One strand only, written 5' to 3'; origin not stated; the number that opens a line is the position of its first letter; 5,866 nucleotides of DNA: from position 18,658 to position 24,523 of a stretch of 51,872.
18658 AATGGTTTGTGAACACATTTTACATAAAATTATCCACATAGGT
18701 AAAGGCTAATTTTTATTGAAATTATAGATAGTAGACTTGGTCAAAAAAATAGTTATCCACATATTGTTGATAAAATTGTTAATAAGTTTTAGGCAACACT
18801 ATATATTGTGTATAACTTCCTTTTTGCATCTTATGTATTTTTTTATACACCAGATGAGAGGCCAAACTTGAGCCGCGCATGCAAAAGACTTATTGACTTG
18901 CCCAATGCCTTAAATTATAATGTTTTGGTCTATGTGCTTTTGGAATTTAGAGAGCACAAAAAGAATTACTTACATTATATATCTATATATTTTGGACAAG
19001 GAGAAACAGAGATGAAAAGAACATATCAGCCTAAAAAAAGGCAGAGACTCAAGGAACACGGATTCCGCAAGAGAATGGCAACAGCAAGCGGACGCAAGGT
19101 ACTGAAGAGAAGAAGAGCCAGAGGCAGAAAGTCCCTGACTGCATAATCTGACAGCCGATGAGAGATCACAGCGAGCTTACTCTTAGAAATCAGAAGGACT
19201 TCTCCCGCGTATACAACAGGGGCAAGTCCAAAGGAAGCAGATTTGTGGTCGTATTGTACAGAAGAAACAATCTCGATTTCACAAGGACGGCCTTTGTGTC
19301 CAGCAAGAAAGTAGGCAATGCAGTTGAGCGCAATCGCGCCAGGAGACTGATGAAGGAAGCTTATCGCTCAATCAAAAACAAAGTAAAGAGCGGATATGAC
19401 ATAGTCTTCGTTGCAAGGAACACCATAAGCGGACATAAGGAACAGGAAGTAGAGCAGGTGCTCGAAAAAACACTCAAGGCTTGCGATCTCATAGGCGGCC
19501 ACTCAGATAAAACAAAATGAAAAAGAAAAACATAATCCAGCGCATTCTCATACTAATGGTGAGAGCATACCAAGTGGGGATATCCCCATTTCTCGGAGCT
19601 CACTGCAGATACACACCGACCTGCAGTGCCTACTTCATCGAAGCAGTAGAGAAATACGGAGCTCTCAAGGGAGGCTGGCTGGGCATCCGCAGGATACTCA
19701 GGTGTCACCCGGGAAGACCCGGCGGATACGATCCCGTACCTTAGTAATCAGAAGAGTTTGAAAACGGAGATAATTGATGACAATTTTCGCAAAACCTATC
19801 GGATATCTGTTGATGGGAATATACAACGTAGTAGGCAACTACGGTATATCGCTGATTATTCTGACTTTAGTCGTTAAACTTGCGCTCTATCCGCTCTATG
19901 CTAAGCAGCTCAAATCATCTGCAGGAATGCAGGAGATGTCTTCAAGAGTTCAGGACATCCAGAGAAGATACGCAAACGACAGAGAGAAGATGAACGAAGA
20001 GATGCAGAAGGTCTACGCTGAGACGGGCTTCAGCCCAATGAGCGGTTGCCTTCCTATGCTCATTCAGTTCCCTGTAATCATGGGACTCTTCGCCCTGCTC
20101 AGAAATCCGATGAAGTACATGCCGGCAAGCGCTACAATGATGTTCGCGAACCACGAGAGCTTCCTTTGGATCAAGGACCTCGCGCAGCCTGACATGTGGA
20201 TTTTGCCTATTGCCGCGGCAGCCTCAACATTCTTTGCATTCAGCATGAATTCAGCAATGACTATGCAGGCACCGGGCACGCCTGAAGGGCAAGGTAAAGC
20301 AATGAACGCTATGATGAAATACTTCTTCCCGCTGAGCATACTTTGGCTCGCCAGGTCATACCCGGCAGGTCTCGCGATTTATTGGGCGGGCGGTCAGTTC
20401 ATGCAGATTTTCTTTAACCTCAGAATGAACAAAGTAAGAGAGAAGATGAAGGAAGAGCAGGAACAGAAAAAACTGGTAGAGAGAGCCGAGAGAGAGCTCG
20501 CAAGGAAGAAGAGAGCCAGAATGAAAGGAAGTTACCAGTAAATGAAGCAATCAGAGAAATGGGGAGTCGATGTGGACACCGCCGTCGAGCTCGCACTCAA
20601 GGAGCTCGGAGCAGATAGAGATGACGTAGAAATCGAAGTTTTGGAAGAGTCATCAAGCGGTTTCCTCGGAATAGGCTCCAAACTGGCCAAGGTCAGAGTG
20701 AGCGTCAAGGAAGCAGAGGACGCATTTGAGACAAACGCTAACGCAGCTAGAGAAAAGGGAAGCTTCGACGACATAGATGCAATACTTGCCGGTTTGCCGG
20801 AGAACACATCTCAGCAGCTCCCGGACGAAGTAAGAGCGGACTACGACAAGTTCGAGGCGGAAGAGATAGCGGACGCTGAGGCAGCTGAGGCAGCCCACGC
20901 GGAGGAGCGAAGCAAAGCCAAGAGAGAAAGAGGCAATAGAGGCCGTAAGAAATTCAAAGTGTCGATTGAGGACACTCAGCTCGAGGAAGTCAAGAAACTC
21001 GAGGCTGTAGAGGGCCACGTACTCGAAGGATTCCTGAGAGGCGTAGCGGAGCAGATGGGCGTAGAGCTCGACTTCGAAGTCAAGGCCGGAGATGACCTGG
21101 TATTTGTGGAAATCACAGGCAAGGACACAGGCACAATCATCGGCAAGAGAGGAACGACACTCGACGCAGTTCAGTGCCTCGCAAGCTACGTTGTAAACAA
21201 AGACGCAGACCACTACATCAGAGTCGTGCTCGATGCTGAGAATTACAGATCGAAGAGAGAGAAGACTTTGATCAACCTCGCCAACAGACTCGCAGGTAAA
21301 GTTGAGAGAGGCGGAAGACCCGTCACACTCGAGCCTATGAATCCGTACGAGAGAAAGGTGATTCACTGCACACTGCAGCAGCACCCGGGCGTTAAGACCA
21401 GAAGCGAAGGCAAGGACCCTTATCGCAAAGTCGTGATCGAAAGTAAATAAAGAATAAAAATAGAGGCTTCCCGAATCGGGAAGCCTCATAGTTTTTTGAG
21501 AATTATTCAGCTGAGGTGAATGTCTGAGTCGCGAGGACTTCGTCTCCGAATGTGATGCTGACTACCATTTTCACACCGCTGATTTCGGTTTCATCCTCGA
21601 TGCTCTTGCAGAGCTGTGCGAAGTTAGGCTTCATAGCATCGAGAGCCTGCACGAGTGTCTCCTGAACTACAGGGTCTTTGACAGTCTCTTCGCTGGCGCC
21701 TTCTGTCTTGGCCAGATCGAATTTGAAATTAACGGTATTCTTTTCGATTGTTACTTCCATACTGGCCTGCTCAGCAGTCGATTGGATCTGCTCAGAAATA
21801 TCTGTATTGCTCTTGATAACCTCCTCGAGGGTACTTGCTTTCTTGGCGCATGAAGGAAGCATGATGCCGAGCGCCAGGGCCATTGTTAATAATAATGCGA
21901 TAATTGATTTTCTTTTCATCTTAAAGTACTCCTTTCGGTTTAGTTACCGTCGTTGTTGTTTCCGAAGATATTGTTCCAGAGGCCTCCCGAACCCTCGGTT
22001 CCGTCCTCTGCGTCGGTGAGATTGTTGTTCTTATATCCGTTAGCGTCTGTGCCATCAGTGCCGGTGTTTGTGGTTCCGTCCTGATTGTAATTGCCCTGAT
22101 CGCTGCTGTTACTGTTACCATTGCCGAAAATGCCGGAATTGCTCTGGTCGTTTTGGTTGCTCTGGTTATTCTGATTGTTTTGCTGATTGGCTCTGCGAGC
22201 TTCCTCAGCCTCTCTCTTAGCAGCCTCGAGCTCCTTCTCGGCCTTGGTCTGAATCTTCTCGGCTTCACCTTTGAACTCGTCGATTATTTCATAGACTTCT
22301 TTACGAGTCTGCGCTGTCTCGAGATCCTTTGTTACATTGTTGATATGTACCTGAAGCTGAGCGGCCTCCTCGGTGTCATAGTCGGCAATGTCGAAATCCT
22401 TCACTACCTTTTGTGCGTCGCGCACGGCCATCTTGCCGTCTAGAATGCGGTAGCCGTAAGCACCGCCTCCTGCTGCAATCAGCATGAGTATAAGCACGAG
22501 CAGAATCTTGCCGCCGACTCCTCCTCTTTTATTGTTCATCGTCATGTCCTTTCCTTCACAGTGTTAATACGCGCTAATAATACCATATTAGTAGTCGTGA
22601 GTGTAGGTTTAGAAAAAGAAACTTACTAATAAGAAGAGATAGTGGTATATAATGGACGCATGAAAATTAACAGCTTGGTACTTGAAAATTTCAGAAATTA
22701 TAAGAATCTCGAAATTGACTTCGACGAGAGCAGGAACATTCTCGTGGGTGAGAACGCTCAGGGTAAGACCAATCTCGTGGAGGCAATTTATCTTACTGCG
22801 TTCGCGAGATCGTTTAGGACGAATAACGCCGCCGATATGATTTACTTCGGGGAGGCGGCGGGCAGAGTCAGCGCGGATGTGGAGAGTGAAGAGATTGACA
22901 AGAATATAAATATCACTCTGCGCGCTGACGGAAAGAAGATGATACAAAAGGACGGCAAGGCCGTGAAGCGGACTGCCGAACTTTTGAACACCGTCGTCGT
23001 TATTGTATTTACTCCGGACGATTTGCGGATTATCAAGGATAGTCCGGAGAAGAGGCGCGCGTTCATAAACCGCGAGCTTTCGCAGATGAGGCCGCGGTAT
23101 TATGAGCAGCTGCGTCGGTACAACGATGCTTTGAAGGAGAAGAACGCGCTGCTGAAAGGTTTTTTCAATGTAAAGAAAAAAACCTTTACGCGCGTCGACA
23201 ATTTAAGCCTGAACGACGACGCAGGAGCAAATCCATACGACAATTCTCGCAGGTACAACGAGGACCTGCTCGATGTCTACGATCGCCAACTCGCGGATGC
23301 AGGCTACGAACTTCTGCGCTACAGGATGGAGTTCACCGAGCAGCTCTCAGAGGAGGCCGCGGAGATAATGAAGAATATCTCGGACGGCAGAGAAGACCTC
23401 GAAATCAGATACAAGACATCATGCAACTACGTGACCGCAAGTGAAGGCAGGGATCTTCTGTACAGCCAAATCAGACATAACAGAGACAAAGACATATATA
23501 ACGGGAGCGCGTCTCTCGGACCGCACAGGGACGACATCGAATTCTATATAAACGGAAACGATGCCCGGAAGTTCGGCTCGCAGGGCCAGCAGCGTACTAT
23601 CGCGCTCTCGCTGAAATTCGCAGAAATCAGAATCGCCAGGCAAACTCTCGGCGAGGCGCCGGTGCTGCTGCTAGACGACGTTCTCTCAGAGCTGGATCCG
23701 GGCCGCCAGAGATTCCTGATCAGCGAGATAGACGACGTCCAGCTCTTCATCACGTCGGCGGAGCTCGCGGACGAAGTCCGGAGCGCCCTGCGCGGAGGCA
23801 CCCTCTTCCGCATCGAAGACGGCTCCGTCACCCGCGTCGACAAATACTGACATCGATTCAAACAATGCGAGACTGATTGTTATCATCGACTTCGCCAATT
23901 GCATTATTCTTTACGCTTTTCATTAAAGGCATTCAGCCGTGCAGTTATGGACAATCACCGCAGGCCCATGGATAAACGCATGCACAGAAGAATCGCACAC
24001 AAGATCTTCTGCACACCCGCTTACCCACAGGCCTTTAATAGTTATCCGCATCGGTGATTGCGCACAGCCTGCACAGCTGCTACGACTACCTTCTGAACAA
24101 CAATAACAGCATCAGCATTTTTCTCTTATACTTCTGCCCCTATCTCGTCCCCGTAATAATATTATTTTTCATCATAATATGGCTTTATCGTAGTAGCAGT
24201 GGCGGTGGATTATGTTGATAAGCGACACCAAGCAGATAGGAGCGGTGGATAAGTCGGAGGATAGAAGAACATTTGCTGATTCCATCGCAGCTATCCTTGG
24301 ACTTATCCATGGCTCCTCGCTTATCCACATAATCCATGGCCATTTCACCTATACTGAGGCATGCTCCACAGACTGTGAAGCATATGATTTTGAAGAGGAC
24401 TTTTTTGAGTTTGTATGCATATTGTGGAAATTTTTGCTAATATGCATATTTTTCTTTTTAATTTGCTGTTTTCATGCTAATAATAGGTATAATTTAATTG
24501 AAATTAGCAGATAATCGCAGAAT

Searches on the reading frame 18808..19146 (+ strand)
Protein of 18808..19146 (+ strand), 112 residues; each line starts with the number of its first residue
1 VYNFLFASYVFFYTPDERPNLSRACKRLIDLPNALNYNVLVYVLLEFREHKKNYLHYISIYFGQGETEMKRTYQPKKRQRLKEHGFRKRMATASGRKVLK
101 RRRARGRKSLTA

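Call 9: search_protein_families(library=pfam, proteins=[window:18808-19146:+])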
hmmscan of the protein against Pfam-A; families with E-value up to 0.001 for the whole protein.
window:18808-19146:+ (112 aa): 1 family
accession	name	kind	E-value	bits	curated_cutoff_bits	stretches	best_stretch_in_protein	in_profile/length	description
PF00468.22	Ribosomal_L34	-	9.2e-21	74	25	1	69-112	1-44/44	Ribosomal protein L34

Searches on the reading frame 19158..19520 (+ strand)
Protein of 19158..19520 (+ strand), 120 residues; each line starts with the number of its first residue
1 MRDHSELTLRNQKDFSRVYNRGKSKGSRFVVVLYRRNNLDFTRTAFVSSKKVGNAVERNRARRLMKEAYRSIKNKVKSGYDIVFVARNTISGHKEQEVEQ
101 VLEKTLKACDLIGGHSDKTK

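Call 9: search_protein_families(library=pfam, proteins=[window:19158-19520:+])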
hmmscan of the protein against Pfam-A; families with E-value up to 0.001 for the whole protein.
window:19158-19520:+ (120 aa): 1 family
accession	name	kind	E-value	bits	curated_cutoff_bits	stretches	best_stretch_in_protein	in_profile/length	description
PF00825.24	Ribonuclease_P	-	9.6e-27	93.6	22.3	1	7-108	5-107/109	Ribonuclease P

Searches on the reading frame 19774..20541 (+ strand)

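Call 9: search_protein_families(library=pfam, proteins=[window:19774-20541:+])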
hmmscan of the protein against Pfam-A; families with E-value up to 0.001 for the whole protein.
window:19774-20541:+ (255 aa): 1 family
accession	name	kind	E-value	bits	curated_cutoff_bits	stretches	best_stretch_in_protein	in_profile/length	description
PF02096.25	60KD_IMP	-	1.2e-48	165.6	35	1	23-219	1-162/163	60Kd inner membrane protein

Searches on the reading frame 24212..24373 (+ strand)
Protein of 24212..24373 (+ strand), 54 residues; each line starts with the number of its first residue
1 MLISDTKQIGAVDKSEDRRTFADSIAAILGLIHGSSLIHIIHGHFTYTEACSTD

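Call 62: find_homologous_proteins(query=window:24212-24373:+, max_evalue=0.1)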
Query seq(54 aa) (54 aa): 7 proteins with E <= 0.1 among 8 candidates.
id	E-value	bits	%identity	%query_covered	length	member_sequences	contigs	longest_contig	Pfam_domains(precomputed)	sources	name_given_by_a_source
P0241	8.3e-27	108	98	100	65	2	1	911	-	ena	-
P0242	4.4e-11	59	75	81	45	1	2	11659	-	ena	-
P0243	1.5e-5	42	79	52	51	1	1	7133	-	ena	-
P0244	8.7e-5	40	75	52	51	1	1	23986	-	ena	-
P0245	3.6e-4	38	75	52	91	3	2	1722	-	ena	-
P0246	3.3e-2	32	63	80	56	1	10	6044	-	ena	-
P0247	6.6e-2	31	59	85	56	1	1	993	-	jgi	jgi:hypothetical protein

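Call 63: find_encoding_contigs(protein=P0244, flank=5000, max_places=3)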
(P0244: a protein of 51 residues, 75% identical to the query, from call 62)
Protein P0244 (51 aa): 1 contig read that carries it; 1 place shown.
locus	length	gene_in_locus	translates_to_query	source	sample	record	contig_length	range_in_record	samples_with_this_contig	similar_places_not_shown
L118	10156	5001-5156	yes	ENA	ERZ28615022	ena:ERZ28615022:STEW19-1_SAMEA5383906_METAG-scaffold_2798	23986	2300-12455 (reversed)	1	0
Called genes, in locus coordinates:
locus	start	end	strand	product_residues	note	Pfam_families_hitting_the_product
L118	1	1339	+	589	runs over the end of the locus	PF00501:AMP-binding, PF23562:AMP-binding_C_3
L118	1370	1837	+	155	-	PF12802:MarR_2, PF01047:MarR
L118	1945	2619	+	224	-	PF14358:DUF4405 (faint)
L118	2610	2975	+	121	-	PF21631:A9CJY8-like_N (weak), PF13840:ACT_7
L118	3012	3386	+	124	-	-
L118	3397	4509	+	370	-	PF04055:Radical_SAM, PF13353:Fer4_12 (weak)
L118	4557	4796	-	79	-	-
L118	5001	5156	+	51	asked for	-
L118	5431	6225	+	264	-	-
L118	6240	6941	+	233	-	PF08713:DNA_alkylation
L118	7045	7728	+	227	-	PF13151:DUF3990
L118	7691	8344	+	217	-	PF01381:HTH_3 (weak), PF12844:HTH_19 (weak)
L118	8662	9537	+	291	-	PF00497:SBP_bac_3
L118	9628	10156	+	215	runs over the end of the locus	PF00528:BPD_transp_1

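Call 64: find_encoding_contigs(protein=P0243, flank=5000, max_places=3)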
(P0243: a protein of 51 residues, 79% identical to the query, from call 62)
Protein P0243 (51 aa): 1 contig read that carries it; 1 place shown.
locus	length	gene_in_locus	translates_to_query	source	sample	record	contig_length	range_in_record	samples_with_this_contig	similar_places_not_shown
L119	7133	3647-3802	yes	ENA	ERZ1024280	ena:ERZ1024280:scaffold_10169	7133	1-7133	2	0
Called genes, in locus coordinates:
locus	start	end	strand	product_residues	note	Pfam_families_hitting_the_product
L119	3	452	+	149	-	?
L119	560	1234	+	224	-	-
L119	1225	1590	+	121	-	PF21631:A9CJY8-like_N (weak), PF13840:ACT_7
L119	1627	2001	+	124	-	-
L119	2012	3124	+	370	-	PF04055:Radical_SAM, PF13353:Fer4_12 (weak)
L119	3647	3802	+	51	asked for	-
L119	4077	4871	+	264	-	-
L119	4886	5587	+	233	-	PF08713:DNA_alkylation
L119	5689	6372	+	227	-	PF13151:DUF3990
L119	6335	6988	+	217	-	PF01381:HTH_3 (weak), PF12844:HTH_19 (weak), PF13560:HTH_31 (weak)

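Call 65: find_encoding_contigs(protein=P0246, flank=5000, max_places=10)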
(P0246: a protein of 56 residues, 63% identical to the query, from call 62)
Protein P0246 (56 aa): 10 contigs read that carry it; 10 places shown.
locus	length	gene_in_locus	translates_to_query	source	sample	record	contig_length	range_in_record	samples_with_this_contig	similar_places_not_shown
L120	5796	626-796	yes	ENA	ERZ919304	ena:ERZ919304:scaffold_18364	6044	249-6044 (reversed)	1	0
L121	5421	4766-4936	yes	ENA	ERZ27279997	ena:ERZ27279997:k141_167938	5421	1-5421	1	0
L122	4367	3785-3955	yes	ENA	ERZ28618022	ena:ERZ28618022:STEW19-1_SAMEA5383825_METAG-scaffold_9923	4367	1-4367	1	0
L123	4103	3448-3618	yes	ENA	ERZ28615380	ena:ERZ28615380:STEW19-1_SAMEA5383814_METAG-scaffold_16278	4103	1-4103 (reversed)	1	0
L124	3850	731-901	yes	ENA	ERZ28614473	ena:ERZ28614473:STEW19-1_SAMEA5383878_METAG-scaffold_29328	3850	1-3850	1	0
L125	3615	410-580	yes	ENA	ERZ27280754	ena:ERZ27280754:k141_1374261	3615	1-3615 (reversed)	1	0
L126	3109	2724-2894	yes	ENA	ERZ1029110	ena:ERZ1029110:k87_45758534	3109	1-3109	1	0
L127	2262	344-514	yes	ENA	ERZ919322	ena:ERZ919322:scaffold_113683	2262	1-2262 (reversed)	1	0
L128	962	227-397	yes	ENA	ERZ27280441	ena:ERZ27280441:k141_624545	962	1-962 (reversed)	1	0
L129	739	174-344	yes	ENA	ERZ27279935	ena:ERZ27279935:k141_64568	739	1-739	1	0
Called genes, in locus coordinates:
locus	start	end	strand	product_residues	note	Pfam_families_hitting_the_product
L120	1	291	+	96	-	?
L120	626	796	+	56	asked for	-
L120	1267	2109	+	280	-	-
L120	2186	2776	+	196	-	PF01381:HTH_3, PF12844:HTH_19, PF13443:HTH_26, PF13560:HTH_31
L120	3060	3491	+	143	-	PF02381:MraZ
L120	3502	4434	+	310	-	PF01795:Methyltransf_5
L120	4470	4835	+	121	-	-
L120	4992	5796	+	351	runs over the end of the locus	?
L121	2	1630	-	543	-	?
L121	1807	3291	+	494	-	PF20720:nSTAND3 (faint), PF00485:PRK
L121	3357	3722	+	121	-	-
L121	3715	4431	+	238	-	PF00106:adh_short, PF08659:KR, PF13561:adh_short_C2, PF23441:SDR (weak)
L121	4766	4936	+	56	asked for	-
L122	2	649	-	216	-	?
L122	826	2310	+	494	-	PF20720:nSTAND3 (faint), PF00485:PRK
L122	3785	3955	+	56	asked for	-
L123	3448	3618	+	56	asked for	-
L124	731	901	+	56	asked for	-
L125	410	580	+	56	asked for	-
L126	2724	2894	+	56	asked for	-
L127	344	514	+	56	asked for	-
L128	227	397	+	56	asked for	-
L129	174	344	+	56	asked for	-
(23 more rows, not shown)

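Call 73: search_protein_families(library=ncbifam, proteins=[L120:1267-2109:+], max_evalue=0.1)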
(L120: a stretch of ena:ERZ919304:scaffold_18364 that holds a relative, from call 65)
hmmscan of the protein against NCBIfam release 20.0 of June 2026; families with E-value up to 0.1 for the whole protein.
L120:1267-2109:+ (280 aa): 1 family
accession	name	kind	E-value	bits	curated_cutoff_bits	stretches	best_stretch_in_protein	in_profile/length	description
NF004466.0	PRK05788.1-4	equivalog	0.079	12.2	326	1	29-151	181-302/335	cobalt-precorrin 5A hydrolase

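Call 99: search_protein_families(library=padloc, proteins=[L120:1267-2109:+], max_evalue=0.1)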
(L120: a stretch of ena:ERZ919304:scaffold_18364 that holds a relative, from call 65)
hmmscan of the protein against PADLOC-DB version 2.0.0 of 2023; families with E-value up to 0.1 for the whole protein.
L120:1267-2109:+ (280 aa): 4 families
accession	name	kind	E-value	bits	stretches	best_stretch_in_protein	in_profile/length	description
PDLC05065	PDC-S68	-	1.4e-23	80.7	1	143-271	1086-1218/1221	-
PDLC05066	PDC-S68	-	8.5e-12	41.9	1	153-240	1090-1175/1202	-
PDLC05067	PDC-S69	-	3.3e-06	25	1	129-242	152-260/289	-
PDLC01150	HEAT_CxxC_PDDEXK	-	0.001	16.4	1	158-241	184-262/288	HEAT_CxxC_PD-DEXK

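Call 100: search_protein_families(library=phrogs, proteins=[L120:1267-2109:+], max_evalue=0.1)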
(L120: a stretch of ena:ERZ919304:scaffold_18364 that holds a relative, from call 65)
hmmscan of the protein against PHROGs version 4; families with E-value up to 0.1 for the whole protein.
L120:1267-2109:+ (280 aa): 1 family
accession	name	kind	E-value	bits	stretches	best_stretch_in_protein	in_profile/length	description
phrog_12493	-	tail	0.0049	15.8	1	92-174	774-844/950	tail protein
